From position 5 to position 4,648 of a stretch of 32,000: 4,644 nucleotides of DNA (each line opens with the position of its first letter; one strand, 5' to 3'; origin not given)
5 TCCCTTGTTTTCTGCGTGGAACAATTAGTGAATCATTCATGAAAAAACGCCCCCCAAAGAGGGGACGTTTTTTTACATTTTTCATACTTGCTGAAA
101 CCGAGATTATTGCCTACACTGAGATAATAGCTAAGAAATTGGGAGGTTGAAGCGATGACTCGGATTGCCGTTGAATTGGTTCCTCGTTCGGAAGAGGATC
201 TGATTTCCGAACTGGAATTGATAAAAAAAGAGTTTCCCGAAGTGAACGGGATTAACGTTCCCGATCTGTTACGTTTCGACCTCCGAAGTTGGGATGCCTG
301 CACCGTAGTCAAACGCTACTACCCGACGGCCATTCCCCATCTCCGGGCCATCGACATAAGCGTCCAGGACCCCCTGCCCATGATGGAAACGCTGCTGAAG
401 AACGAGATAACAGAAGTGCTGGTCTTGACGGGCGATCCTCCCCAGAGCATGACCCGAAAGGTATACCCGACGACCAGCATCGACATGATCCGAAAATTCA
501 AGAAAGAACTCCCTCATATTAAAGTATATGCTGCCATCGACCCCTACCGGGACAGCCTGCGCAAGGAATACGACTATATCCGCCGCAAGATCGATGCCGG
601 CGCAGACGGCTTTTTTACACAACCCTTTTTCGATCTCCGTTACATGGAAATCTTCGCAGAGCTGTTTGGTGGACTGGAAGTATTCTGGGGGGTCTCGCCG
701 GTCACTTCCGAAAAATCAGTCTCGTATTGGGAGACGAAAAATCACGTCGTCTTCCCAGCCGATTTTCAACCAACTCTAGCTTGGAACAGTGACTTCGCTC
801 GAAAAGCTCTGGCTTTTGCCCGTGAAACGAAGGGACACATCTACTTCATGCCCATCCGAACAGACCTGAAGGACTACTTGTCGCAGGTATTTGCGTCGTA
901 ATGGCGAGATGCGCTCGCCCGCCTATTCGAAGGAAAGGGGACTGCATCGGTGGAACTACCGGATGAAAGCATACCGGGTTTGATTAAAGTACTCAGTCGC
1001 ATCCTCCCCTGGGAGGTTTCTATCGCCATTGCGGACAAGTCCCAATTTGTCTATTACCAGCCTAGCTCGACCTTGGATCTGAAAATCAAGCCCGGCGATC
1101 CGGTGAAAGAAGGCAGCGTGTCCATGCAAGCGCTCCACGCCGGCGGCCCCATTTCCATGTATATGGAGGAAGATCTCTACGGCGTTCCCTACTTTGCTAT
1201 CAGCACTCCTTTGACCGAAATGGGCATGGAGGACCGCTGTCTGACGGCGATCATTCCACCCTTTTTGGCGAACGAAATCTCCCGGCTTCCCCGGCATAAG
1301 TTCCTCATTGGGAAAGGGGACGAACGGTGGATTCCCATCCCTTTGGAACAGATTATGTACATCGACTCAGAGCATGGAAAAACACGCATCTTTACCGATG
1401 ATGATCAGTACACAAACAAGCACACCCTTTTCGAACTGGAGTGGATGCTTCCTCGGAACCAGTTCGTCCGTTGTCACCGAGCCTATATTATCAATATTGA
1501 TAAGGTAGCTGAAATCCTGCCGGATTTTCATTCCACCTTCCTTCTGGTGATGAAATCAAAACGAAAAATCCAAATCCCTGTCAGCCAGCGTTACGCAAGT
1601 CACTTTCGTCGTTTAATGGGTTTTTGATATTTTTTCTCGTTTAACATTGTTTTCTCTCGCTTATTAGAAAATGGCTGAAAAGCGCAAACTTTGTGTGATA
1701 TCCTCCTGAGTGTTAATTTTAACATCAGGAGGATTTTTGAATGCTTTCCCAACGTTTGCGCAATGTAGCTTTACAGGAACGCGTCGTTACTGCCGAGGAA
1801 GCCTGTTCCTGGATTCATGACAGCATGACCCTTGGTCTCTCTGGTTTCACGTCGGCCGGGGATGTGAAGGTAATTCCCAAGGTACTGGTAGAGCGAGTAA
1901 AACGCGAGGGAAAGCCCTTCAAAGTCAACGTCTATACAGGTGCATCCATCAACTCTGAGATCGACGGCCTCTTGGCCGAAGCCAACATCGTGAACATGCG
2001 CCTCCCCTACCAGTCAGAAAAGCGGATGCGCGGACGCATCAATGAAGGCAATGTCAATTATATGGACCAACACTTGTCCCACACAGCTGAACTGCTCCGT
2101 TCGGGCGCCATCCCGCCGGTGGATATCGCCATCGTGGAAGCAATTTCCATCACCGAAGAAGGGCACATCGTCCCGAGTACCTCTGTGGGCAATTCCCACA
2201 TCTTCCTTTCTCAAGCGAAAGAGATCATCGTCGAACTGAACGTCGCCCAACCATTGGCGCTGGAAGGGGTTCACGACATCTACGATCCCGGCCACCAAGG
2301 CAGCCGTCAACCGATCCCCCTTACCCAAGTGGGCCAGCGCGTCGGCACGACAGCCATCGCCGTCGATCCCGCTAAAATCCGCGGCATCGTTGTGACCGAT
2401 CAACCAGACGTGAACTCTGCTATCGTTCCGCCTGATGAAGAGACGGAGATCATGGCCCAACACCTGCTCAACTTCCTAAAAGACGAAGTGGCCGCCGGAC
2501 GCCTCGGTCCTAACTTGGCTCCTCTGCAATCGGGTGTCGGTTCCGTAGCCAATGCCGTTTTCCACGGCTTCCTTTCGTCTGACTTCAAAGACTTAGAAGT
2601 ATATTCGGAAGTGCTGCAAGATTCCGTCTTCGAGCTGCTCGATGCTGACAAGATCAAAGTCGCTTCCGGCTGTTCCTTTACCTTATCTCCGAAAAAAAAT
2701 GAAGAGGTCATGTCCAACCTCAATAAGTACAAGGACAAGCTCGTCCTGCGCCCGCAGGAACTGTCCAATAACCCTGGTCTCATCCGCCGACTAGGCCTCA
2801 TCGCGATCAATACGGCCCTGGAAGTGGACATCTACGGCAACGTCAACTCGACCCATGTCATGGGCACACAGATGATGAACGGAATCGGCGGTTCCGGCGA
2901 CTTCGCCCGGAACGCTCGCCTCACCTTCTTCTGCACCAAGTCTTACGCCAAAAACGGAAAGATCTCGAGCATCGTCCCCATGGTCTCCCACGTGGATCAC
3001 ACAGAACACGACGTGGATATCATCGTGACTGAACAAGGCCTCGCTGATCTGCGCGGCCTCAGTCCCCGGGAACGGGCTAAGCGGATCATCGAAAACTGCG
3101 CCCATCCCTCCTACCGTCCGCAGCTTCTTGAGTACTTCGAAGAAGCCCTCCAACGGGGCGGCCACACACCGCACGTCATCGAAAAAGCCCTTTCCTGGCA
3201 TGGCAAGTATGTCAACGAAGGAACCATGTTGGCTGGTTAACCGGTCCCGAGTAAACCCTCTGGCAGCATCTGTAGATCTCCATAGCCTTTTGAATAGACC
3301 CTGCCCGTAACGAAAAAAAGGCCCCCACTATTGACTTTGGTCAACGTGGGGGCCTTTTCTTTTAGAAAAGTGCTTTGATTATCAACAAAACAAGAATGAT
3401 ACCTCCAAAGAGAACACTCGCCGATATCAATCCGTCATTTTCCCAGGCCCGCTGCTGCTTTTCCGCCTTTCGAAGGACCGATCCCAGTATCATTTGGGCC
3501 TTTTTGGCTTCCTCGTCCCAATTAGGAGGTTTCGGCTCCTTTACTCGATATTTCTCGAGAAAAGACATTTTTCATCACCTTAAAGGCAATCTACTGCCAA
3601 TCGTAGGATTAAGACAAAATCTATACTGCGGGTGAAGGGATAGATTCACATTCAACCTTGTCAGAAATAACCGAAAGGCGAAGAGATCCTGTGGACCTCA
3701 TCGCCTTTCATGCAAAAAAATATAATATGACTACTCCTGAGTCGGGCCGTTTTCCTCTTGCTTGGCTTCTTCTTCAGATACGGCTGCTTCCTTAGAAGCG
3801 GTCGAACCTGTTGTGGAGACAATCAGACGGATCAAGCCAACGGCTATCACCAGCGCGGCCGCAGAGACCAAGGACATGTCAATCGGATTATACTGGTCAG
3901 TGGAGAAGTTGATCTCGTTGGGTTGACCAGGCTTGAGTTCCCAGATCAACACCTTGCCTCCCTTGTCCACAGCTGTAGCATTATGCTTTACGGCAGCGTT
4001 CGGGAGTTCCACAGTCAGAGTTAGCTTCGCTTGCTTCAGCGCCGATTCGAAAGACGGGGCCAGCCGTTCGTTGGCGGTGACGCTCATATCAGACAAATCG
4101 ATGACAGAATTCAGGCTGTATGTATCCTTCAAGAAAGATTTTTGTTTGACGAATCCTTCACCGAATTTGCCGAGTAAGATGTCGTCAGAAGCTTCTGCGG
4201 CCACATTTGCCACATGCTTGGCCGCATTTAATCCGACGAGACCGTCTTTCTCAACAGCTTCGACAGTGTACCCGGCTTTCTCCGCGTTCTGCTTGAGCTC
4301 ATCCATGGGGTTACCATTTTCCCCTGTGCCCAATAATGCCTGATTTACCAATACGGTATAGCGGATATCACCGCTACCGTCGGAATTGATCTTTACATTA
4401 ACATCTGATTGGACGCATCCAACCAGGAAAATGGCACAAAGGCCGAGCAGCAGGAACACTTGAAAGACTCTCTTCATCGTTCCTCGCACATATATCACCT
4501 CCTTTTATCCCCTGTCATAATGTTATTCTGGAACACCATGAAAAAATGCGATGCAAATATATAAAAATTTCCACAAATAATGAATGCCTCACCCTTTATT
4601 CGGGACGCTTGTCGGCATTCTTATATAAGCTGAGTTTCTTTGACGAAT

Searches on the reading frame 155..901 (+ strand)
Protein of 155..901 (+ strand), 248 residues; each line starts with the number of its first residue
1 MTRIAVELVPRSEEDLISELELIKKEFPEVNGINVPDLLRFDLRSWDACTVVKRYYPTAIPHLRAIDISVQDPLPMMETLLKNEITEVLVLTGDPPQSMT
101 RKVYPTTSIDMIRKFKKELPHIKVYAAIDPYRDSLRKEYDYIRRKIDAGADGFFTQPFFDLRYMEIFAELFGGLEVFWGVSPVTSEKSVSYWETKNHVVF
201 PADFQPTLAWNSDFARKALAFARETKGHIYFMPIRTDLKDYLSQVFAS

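Call 83: search_protein_families(library=pfam, proteins=[window:155-901:+], max_evalue=0.001)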
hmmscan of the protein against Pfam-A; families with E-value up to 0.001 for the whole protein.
window:155-901:+ (248 aa): 1 family
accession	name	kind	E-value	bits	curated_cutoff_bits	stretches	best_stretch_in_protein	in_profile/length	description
PF02219.23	MTHFR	-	7.8e-15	55.4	24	1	48-214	62-243/287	Methylenetetrahydrofolate reductase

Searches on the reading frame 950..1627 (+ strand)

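Call 83: search_protein_families(library=pfam, proteins=[window:950-1627:+], max_evalue=0.001)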
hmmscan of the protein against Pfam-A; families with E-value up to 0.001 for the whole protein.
window:950-1627:+ (225 aa): 1 family
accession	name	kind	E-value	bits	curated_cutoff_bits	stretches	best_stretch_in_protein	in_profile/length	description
PF04397.21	LytTR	-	5e-27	94.4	22.6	1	126-223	2-97/98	LytTr DNA-binding domain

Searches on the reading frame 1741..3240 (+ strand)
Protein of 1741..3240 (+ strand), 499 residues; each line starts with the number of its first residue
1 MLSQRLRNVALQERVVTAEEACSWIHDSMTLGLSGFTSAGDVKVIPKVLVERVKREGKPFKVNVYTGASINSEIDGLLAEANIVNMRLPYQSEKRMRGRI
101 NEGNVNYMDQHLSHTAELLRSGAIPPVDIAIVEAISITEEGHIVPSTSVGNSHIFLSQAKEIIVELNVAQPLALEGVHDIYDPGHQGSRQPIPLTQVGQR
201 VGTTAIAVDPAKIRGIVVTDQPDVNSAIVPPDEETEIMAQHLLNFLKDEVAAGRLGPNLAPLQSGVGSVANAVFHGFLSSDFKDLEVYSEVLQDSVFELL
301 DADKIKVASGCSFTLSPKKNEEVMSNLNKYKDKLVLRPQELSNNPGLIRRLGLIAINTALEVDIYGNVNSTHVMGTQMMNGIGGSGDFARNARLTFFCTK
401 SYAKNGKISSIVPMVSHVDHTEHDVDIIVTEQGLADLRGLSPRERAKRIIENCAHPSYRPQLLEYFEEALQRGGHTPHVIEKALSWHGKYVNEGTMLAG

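Call 83: search_protein_families(library=pfam, proteins=[window:1741-3240:+], max_evalue=0.001)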
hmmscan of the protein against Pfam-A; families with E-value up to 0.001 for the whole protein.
window:1741-3240:+ (499 aa): 3 families
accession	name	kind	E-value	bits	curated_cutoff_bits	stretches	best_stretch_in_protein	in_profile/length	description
PF13336.12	AcetylCoA_hyd_C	-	2.3e-46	158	23.7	1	322-465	4-153/154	Acetyl-CoA hydrolase/transferase C-terminal domain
PF02550.21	AcetylCoA_hydro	-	2.1e-20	74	24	1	13-214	7-194/198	Acetyl-CoA hydrolase/transferase N-terminal domain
PF04223.18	CitF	-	1.3e-05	24.9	27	1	341-435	312-403/466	Citrate lyase, alpha subunit (CitF)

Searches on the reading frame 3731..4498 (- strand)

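Call 83: search_protein_families(library=pfam, proteins=[window:3731-4498:-], max_evalue=0.001)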
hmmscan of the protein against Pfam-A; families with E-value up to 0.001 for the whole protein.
window:3731-4498:- (255 aa): 1 family
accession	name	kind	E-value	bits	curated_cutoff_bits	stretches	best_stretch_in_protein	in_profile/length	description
PF21946.1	LppM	-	3.9e-07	30.9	27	1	32-197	3-148/153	LppM domain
